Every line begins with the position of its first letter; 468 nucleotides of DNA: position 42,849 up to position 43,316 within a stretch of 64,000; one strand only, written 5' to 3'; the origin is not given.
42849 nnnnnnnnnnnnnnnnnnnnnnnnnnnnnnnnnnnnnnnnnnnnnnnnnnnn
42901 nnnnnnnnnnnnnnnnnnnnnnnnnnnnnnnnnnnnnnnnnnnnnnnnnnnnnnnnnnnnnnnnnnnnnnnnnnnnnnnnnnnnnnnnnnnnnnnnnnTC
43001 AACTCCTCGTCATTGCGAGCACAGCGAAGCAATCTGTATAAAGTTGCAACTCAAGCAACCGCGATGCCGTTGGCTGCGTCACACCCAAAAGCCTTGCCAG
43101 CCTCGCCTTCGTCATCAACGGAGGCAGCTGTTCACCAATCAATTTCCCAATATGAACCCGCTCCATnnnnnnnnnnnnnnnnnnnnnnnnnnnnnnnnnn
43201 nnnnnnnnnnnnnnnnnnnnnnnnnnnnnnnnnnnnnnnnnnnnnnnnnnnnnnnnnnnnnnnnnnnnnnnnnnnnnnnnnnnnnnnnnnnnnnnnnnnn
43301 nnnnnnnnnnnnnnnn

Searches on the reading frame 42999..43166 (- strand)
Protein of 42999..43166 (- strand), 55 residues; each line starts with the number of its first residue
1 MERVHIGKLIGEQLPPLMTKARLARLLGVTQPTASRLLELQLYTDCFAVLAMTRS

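Call 10: search_protein_families(library=pfam, proteins=[window:42999-43166:-], max_evalue=1)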
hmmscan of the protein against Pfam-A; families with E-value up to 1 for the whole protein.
window:42999-43166:- (55 aa): 7 families
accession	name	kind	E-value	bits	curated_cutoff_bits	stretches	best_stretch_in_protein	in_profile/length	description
PF13545.12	HTH_Crp_2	-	0.002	18.5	27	1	14-38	19-43/70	Crp-like helix-turn-helix domain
PF09339.16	HTH_IclR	-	0.0022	18.2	22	1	10-38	12-39/52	IclR helix-turn-helix domain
PF12802.13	MarR_2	-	0.0091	16.6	27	1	10-38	14-41/61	MarR family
PF01381.28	HTH_3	-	0.065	13.7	23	1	18-37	10-29/55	Helix-turn-helix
PF13443.12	HTH_26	-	0.096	13.4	22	1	18-39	11-32/63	Cro/C1-type HTH DNA-binding domain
PF00325.26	Crp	-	0.11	12.7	21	1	18-38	3-23/32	Bacterial regulatory proteins, crp family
PF13384.12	HTH_23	-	0.13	12.6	24.6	1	18-39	18-39/50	Homeodomain-like domain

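Call 24: search_dna_similar(query=window:42999-43166:-, collection=plasmids, mode=protein, max_evalue=10, max_rows=15)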
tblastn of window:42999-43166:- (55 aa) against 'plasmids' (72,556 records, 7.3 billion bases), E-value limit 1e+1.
Records with a match: 13; places in all: 13; records where one place covers at least 80% of the query: 1.
Best place of each record, by identity: <60% 13.
By first word of the organism name: Acinetobacter 11; Phyllobacterium 1; Embleya 1.
By predicted mobility (MOB-suite, as given by PLSDB): mobilizable 11; non-mobilizable 2.
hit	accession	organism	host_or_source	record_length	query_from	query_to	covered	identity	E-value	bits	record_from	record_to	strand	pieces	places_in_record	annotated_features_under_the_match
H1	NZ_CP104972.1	Phyllobacterium zundukense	Vicia costata,cell culture,root nodule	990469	14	49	65%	47.2%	2e+0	32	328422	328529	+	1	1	putative zinc-binding metallopeptidase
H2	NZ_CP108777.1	Embleya sp. NBC_00896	-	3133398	2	50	89%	32.7%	7e+0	30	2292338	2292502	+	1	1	none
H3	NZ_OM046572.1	Acinetobacter nosocomialis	-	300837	33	55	42%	56.5%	6e+0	30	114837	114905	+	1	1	hypothetical protein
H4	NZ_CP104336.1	Acinetobacter baumannii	Homo sapiens,blood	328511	33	55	42%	56.5%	6e+0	30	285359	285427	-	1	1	hypothetical protein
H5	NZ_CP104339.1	Acinetobacter baumannii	Homo sapiens,Wound/Abscess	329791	33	55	42%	56.5%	6e+0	30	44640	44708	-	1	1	hypothetical protein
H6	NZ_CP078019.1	Acinetobacter junii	whole organism,washroom sink in ...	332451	33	55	42%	56.5%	6e+0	30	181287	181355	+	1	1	hypothetical protein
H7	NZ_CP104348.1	Acinetobacter baumannii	Homo sapiens,sputum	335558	33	55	42%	56.5%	6e+0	30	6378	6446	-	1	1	hypothetical protein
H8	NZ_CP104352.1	Acinetobacter baumannii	Homo sapiens,Wound/Abscess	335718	33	55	42%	56.5%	6e+0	30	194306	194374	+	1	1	hypothetical protein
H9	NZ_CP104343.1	Acinetobacter baumannii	Homo sapiens,Wound/Abscess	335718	33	55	42%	56.5%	6e+0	30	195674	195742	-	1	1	hypothetical protein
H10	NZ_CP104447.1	Acinetobacter baumannii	Homo sapiens,sputum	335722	33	55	42%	56.5%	6e+0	30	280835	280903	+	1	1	hypothetical protein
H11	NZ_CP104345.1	Acinetobacter baumannii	Homo sapiens,Wound/Abscess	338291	33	55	42%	56.5%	6e+0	30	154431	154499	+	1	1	hypothetical protein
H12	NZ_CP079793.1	Acinetobacter johnsonii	whole organism,washroom sink in ...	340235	33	55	42%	56.5%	6e+0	30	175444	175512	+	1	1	hypothetical protein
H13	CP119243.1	Acinetobacter bereziniae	Homo sapiens,blood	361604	33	55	42%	56.5%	6e+0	30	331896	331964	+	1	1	hypothetical protein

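Call 55: find_encoding_contigs(protein=window:42999-43166:-, flank=5000)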
Protein window:42999-43166:- (55 aa): no gene with exactly this product is on record in the collection.

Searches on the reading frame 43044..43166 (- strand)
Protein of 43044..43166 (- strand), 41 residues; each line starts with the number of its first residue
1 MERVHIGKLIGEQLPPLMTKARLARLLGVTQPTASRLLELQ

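Call 11: find_homologous_proteins(query=window:43044-43166:-, max_evalue=10)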
Query seq(41 aa): no candidate shares three 5-residue words with the query. No homologue found.

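Call 28: search_protein_representatives(protein=window:43047-43166:-)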
Query: 40 residues. Proteins with E-value up to 0.001 (for the whole library): 2; up to 1e-10: 0; up to 1e-30: 0. The best 2 are listed.
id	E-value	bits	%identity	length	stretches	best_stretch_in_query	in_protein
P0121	3.8e-10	54.2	69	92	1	1-39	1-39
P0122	2.9e-08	48.4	68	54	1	1-38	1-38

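Call 30: find_homologous_proteins(query=P0121, max_evalue=0.01)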
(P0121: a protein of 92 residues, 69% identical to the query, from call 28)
Query P0121 (92 aa): 2 proteins with E <= 0.01 among 5 candidates.
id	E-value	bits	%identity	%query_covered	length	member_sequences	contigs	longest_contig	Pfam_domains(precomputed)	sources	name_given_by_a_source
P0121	6.1e-51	188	100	100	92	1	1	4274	-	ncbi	ncbi:MAG: hypothetical protein R2764_26010 [Bacteroidales bacterium]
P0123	4.4e-28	115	82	79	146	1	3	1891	-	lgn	-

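Call 31: find_encoding_contigs(protein=P0121, flank=5000)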
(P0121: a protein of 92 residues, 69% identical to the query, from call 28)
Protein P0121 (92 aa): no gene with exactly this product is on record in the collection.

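Call 32: find_encoding_contigs(protein=P0123, flank=5000)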
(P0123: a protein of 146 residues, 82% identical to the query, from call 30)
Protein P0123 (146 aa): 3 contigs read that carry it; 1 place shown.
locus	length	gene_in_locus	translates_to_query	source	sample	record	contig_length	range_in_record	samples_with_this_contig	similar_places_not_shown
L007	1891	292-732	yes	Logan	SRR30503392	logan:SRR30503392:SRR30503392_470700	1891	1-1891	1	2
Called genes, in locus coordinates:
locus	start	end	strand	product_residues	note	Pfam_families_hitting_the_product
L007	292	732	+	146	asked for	-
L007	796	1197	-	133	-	PF01850:PIN (weak), PF13470:PIN_3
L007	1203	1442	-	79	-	-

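Call 37: find_related_loci(query=A1, collection=metagenome_contigs, flank=5000)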
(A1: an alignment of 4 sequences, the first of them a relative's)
Query A1 (92 aa) in metagenome_contigs; peptide patterns used: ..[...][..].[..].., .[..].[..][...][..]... (x = any residue, [..] = any of these).
121 stretches matched a pattern, but none encodes a relative of the query by tblastn (E <= 1e-3).

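Call 38: find_related_loci(query=A1, collection=genome_contigs, flank=5000)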
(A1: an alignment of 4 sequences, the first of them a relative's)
Query A1 (92 aa) in genome_contigs; peptide patterns used: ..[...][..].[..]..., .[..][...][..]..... (x = any residue, [..] = any of these).
8 stretches matched a pattern, but none encodes a relative of the query by tblastn (E <= 1e-3).

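Call 39: find_encoding_contigs(protein=P0122, flank=5000)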
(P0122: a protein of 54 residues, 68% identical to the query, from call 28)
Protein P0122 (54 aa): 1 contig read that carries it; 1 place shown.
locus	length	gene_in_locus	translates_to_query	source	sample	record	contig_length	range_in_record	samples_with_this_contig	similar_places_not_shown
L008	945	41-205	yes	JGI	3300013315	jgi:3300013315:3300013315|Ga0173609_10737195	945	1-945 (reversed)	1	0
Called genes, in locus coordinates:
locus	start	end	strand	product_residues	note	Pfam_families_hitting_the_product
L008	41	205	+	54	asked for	-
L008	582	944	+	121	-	?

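Call 40: list_cluster_members(proteins=[P0121, P0122, P0123])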
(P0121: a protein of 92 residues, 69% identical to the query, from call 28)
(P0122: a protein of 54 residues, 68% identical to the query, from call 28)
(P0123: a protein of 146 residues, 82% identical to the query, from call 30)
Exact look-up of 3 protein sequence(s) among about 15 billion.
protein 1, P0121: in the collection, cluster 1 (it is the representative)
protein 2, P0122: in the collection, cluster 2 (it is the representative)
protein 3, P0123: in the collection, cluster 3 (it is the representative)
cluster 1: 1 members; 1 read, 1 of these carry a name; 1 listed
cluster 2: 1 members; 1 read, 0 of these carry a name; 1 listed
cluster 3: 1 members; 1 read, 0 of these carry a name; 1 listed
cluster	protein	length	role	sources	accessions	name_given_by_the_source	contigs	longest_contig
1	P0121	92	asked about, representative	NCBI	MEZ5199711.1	MAG: hypothetical protein R2764_26010 [Bacteroidales bacterium]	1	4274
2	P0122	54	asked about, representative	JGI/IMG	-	-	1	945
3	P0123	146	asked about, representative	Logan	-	-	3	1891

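Call 43: search_protein_families(library=pfam, proteins=[P0121, P0123], max_evalue=1)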
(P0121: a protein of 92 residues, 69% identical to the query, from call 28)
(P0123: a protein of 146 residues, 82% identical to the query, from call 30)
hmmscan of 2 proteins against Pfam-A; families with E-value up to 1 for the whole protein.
P0121 (92 aa): 2 families
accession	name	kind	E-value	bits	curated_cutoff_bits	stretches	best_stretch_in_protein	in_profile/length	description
PF13744.12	HTH_37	-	0.0099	16.1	27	1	19-55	33-71/80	Helix-turn-helix domain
PF01325.25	Fe_dep_repress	-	0.01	16.4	26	1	18-39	23-44/60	Iron dependent repressor, N-terminal DNA binding domain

P0123 (146 aa): 2 families
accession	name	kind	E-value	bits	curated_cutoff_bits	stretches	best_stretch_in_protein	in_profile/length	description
PF13744.12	HTH_37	-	0.0036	17.5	27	1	31-67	33-71/80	Helix-turn-helix domain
PF20036.5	Gp13-like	-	0.24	11.1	26.4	0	27-99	220-292/313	Major capsid protein 13-like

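Call 44: search_protein_families(library=ncbifam, proteins=[P0121, P0123], max_evalue=1)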
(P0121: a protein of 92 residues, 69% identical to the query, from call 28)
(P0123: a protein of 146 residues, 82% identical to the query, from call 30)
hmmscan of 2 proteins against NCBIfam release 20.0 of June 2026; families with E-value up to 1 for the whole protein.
P0121 (92 aa): 1 family
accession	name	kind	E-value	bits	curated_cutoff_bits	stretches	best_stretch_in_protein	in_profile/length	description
NF000090.1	trans_reg_VanU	equivalog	0.14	12.4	150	1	17-68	16-66/75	glycopeptide resistance transcriptional regulator VanU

P0123 (146 aa): 3 families
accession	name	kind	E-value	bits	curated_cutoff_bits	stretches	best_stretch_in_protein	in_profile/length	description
NF047738.1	antiphage_MADS2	equivalog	0.099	10.9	720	1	45-131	559-645/654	methylation-associated defense system DNA methyltransferase MAD2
NF033516.0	transpos_IS3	equivalog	0.12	11.6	160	1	99-133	48-85/369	IS3 family transposase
TIGR02018.2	his_ut_repres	equivalog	0.14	11.5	220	1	30-63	177-210/226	histidine utilization transcriptional repressor HutC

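Call 45: search_protein_families(library=phrogs, proteins=[P0121, P0123], max_evalue=1)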
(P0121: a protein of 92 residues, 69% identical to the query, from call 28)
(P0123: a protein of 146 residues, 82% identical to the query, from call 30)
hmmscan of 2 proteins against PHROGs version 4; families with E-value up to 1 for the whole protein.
P0121 (92 aa): 2 families
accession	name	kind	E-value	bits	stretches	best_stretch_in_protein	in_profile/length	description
phrog_4583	-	transcription regulation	0.037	15.1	1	18-57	24-64/81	transcriptional repressor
phrog_668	-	DNA, RNA and nucleotide metabolism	0.16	12.6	1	11-36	57-82/181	HTH DNA binding protein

P0123 (146 aa): 3 families
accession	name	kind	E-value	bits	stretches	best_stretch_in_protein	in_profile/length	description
phrog_7061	-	DNA, RNA and nucleotide metabolism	0.2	13.2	1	30-52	45-67/70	HTH DNA binding protein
phrog_18815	-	unknown function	0.24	12.7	1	30-102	15-87/165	-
phrog_3671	-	unknown function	0.35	12.1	1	99-128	35-64/87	-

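Call 46: search_dna_similar(query=P0121, collection=plasmids, mode=protein, max_evalue=1, max_rows=20)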
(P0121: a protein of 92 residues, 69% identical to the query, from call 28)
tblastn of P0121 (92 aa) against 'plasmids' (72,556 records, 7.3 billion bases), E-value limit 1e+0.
No match.

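Call 53: predict_structure(alignment_id=A2)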
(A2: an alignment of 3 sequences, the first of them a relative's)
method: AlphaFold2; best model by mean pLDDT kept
length: 92 residues; sequences in the alignment: 3
mean_pLDDT: 55.4   pTM: 0.34
mean pLDDT of the five models: 55.4, 50.5, 50.0, 49.2, 44.3
residues with pLDDT >= 90: 0; 70-90: 0; 50-70: 75; < 50: 17
segments of 3 or more residues with pLDDT < 50: 13-15, 65-71, 89-92
pLDDT, mean of each block of 10 residues (from residue 1): 54 52 60 63 54 54 50 58 58 38
secondary structure, 60 per line:
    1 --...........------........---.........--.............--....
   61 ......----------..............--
elements in order: E3-5 H6-13 H20-27 H31-39 E42-44 H45-54 H57-66 H77-90

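Call 58: find_related_loci(query=A1, collection=viral_contigs, flank=5000)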
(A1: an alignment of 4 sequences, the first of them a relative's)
Query A1 (92 aa) in viral_contigs; peptide patterns used: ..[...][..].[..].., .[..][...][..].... (x = any residue, [..] = any of these).
388 stretches matched a pattern, but none encodes a relative of the query by tblastn (E <= 1e-3).

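Call 59: search_dna_similar(query=P0121, collection=phages, mode=protein, max_evalue=1, max_rows=15)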
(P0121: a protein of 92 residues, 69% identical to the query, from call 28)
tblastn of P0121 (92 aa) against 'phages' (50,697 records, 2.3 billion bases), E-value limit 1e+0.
Records with a match: 2; places in all: 2; records where one place covers at least 80% of the query: 0.
Best place of each record, by identity: <60% 2.
By first word of the organism name: Bacteriophage 2.
By host as written in the record: - 2.
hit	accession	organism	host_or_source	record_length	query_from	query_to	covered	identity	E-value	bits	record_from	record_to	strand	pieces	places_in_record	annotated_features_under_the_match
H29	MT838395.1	Bacteriophage sp.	human fecal samples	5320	1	72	78%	34.2%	5e-5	45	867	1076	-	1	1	record has no annotation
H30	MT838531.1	Bacteriophage sp.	human fecal samples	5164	4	59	61%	39.3%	3e-1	35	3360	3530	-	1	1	record has no annotation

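Call 60: search_solved_structures(query=P0121, max_evalue=10)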
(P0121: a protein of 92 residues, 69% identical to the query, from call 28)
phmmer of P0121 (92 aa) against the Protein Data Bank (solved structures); distinct sequences matched with E-value up to 10: 0.

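Call 61: get_annotated_region(hit=H29, flank=6000)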
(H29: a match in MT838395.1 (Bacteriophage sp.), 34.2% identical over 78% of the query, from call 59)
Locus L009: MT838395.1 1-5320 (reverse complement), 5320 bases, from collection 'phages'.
description: UNVERIFIED: Bacteriophage sp. clone scaffold_7534 genomic sequence.
organism: Bacteriophage sp. (NCBI taxid 38018)
taxonomy: Viruses
host: -; source: human fecal samples; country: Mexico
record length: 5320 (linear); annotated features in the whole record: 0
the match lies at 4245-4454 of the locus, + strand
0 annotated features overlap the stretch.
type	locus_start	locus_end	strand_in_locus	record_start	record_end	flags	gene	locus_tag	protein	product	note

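Call 62: get_annotated_region(hit=H30, flank=6000)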
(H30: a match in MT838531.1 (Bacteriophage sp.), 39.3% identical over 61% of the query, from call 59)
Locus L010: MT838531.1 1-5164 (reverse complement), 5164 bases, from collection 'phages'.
description: UNVERIFIED: Bacteriophage sp. clone scaffold_7945 genomic sequence.
organism: Bacteriophage sp. (NCBI taxid 38018)
taxonomy: Viruses
host: -; source: human fecal samples; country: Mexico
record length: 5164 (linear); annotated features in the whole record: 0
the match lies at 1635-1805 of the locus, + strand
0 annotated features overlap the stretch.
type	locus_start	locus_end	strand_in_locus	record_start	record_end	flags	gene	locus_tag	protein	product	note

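Call 75: search_protein_families(library=pfam, proteins=[L009:98-3367:-, L009:3304-3507:-, L009:3560-3883:-, L009:3896-4087:-, L009:4224-4685:+, L010:1620-1964:+], max_evalue=0.01)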
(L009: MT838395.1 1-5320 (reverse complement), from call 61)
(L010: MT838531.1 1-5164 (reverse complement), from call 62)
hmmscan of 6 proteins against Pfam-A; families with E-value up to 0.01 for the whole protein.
L009:98-3367:- (1089 aa): 4 families
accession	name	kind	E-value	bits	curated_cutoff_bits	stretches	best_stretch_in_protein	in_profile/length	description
PF01807.25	Zn_ribbon_DnaG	-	4.3e-28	97.4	24.9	1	26-116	5-96/98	CHC2 zinc finger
PF08275.17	DNAG_N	-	1.7e-27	96.4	26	1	155-273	9-127/128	DNA primase catalytic core, N-terminal domain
PF13155.12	Toprim_2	-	3.1e-07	31.1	22.1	1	283-379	1-87/88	Toprim-like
PF13662.12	Toprim_4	-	4.4e-06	27.3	25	1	282-325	3-47/85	Toprim domain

L009:3304-3507:- (67 aa): 3 families
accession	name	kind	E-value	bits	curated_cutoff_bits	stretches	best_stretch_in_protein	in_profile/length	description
PF12728.13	HTH_17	-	0.00025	21.7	27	1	13-42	1-30/51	Helix-turn-helix domain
PF00376.29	MerR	-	0.0036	17.5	28.2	1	20-43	6-30/38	MerR family regulatory protein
PF01527.26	HTH_Tnp_1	-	0.0056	17.3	24.1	1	12-35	22-45/75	Transposase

L009:3560-3883:- (107 aa): 0 families

L009:3896-4087:- (63 aa): 0 families

L009:4224-4685:+ (153 aa): 9 families
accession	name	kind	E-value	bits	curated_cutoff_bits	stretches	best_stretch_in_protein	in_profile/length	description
PF01381.28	HTH_3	-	1.6e-07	31.7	23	1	17-67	1-52/55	Helix-turn-helix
PF13443.12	HTH_26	-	1.6e-05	25.5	22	1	18-67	3-54/63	Cro/C1-type HTH DNA-binding domain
PF04218.19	CENP-B_N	-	0.00024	21.1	21.2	1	20-49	17-46/53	CENP-B N-terminal DNA-binding domain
PF14282.11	FlxA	-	0.0014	19.2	26.3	1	105-142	34-75/101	FlxA-like protein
PF13545.12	HTH_Crp_2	-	0.0019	18.6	27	1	19-47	16-44/70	Crp-like helix-turn-helix domain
PF13560.12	HTH_31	-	0.0025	18.5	27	1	13-50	2-39/64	Helix-turn-helix domain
PF13744.12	HTH_37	-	0.0038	17.4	27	0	5-66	12-74/80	Helix-turn-helix domain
PF11559.13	ADIP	-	0.0046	17.5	34.3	1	98-151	41-94/151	Afadin- and alpha -actinin-Binding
PF00512.31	HisKA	-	0.008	16.6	26.9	0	93-135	19-57/66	His Kinase A (phospho-acceptor) domain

L010:1620-1964:+ (114 aa): 3 families
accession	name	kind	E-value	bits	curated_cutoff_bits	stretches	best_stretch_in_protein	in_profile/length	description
PF13443.12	HTH_26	-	2e-06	28.4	22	1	12-63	2-55/63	Cro/C1-type HTH DNA-binding domain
PF01381.28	HTH_3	-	5.1e-05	23.7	23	1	12-64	1-54/55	Helix-turn-helix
PF01325.25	Fe_dep_repress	-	0.0055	17.3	26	0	19-43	21-45/60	Iron dependent repressor, N-terminal DNA binding domain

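Call 89: find_related_loci(query=A5, collection=genome_contigs, flank=4000)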
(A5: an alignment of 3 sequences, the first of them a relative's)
Query A5 (92 aa) in genome_contigs; peptide patterns used: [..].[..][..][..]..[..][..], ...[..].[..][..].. (x = any residue, [..] = any of these).
92 stretches matched a pattern; 29 encode a relative of the query (tblastn E <= 1e-3); 29 distinct loci.
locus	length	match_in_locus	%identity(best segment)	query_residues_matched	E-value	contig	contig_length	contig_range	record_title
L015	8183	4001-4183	39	1-60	1e-11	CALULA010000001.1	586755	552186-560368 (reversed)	MAG: uncultured Paraprevotella sp. isolate BRZ_PQ__bin90 genome assembly, contig: BRZ_PQ__NODE_2_length_586755_cov_9.789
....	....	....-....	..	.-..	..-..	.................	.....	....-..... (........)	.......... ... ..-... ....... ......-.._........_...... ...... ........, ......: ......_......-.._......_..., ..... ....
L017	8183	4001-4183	39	1-60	2e-10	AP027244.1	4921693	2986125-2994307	Bacteroides finegoldii JCM 13345 DNA, complete genome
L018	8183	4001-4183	38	1-60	2e-10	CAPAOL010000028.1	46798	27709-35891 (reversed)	MAG TPA_asm: uncultured Phocaeicola sp. isolate MGBC144851 genome assembly, contig: MGBC144851.28, whole genome shotgun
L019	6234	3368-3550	38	1-60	2e-10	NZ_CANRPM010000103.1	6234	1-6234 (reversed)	MAG: uncultured Bacteroides sp. isolate Lapin-019__bin16 Lapin-019__NODE_7889_length_6234_cov_3.159006, whole genome sho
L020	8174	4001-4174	40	4-60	9e-11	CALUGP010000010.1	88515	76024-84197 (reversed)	MAG: uncultured Prevotella sp. isolate BRZ_KC__bin1 genome assembly, contig: BRZ_KC__NODE_333_length_88515_cov_77.483118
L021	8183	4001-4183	36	1-60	4e-10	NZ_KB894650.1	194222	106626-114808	Phocaeicola barnesiae DSM 18169 = JCM 13652 strain DSM 18169 C510DRAFT_scaffold00008.8, whole genome shotgun sequence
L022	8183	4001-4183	38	1-60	7e-10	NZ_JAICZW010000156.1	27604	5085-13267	MAG: Bacteroides sp. isolate SC0300_S1_9 SC0300_S1_9_contig_156, whole genome shotgun sequence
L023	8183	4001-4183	34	1-60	1e-9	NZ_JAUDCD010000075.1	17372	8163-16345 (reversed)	Bacteroides gallinaceum strain ET474 ET474_scaffold_75, whole genome shotgun sequence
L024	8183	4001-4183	34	1-60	1e-9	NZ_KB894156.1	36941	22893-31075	Bacteroides gallinarum DSM 18171 = JCM 13658 strain DSM 18171 C233DRAFT_scaffold00042.42, whole genome shotgun sequence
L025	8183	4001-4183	34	1-60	2e-9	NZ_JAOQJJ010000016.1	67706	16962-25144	Bacteroides cellulolyticus strain Sanger_22 .13470_2_62.16, whole genome shotgun sequence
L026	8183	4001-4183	34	1-60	2e-9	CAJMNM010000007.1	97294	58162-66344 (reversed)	TPA_asm: uncultured bacterium isolate ERR1430441-bin.63 genome assembly, contig: NODE_304_length_97294_cov_16.699884, wh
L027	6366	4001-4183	34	1-60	2e-9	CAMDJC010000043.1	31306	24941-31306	MAG: uncultured Odoribacter sp. isolate ERR1606221_bin.9_metaWRAP_v1.3_MAG genome assembly, contig: ERZ10552303.544, who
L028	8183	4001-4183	34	1-60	2e-9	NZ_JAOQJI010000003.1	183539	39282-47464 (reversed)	Phocaeicola fibrisolvens strain Sanger_21 .13470_2_64.3, whole genome shotgun sequence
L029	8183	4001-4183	34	1-60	2e-9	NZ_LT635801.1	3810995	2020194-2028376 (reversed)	Bacteroides ilei strain Marseille-P3208, whole genome shotgun sequence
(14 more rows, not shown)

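Call 99: search_protein_families(library=pfam, proteins=[L017:3350-3646:-, L017:2757-3179:-, L017:2245-2826:-, L017:3989-4441:+, L017:4972-5484:+, L017:5700-7052:+, L017:7491-7931:-, L017:335-820:+, L017:1540-1866:+], max_evalue=0.001)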
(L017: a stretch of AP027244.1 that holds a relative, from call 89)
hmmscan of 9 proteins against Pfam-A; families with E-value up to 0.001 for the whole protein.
L017:3350-3646:- (98 aa): 0 families

L017:2757-3179:- (140 aa): 0 families

L017:2245-2826:- (193 aa): 1 family
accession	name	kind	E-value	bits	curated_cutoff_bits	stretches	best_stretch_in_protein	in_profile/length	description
PF08275.17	DNAG_N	-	1.9e-23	83.4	26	1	67-175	11-119/128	DNA primase catalytic core, N-terminal domain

L017:3989-4441:+ (150 aa): 2 families
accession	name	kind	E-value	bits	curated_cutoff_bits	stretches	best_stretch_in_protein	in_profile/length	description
PF01381.28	HTH_3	-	2.8e-08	34.1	23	1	14-62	1-50/55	Helix-turn-helix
PF13744.12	HTH_37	-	0.0008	19.6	27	0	9-63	18-74/80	Helix-turn-helix domain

L017:4972-5484:+ (170 aa): 2 families
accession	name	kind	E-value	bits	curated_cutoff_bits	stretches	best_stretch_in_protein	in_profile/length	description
PF13505.12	OMP_b-brl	-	8.3e-14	52.6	28.7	1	6-168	5-173/175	Outer membrane protein beta-barrel domain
PF09411.16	PagL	-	0.0001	22.9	23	0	73-113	41-79/136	Lipid A 3-O-deacylase (PagL)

L017:5700-7052:+ (450 aa): 2 families
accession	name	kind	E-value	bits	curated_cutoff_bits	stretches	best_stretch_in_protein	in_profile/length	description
PF13586.12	DDE_Tnp_1_2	-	8.8e-08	32.9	29.2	1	346-421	1-71/86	Transposase DDE domain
PF05598.16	DUF772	-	1.3e-07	32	23.1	1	58-128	1-67/74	Transposase domain (DUF772)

L017:7491-7931:- (146 aa): 1 family
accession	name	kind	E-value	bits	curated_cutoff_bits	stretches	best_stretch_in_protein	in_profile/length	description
PF02581.23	TMP-TENI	-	5.5e-07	29.6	27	1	6-139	4-146/180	Thiamine monophosphate synthase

L017:335-820:+ (161 aa): 0 families

L017:1540-1866:+ (108 aa): 0 families
